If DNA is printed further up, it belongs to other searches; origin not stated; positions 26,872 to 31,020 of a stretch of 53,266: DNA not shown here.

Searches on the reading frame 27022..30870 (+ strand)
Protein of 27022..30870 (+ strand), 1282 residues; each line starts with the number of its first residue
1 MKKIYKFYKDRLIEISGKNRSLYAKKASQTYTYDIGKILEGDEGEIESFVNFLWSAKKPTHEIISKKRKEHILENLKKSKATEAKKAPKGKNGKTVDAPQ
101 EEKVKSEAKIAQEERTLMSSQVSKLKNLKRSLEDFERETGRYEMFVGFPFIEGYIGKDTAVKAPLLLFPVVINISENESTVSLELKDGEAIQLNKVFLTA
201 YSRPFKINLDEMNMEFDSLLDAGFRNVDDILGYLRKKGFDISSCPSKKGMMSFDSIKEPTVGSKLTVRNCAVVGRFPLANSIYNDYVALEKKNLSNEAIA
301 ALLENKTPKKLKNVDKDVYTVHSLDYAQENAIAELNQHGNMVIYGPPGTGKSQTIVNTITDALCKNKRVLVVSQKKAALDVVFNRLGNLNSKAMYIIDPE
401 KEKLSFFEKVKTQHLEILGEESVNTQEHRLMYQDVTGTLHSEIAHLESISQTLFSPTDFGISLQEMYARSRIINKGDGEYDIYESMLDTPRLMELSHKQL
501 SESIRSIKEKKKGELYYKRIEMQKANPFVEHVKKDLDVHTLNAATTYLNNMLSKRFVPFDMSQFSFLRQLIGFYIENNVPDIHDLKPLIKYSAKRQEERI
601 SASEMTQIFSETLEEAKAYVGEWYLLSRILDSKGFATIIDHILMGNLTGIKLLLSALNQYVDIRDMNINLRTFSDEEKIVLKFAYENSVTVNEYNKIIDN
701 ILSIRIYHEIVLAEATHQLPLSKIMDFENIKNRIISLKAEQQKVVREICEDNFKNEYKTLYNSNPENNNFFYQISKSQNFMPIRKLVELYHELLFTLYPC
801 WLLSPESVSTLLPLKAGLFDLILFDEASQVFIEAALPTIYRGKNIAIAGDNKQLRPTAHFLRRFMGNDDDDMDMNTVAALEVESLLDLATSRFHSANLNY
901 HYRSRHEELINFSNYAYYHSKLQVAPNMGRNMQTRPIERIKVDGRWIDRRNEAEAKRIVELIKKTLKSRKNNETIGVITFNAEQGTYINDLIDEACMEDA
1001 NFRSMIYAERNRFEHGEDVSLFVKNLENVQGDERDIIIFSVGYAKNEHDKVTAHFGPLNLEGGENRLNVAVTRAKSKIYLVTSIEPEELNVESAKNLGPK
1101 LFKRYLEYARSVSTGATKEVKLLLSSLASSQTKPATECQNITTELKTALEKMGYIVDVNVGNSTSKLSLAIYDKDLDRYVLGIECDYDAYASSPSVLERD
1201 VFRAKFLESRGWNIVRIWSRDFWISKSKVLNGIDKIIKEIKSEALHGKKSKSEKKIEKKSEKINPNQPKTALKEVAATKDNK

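Call 33: search_protein_families(library=pfam, max_evalue=0.001, proteins=[window:27022-30870:+])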
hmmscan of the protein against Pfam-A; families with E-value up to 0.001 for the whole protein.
window:27022-30870:+ (1282 aa): 9 families
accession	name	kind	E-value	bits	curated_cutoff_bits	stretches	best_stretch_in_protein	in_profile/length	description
PF18741.7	MTES_1575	-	9.3e-21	74.2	38.2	1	1145-1234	5-93/96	REase_MTES_1575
PF13087.12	AAA_12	-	6.3e-18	65.5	27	1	893-1083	15-193/195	AAA domain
PF13086.12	AAA_11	-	1.8e-17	64.4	27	2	324-489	2-147/257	AAA domain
PF13195.11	DUF4011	-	3.8e-09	37.1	22.2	1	50-197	12-154/158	Protein of unknown function (DUF4011)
PF13245.12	AAA_19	-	4.7e-06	27.3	25.1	1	328-386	1-61/134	AAA domain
PF04851.21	ResIII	-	0.00017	22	22.5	0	324-395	4-82/164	Type III restriction enzyme, res subunit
PF20720.3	nSTAND3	-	0.00031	20.9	27.2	0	329-380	8-59/155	Novel STAND NTPase 3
PF13604.12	AAA_30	-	0.00081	19.6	27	0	324-387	2-67/191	AAA domain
PF00270.35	DEAD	-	0.00088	19.5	26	0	327-392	3-71/167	DEAD/DEAH box helicase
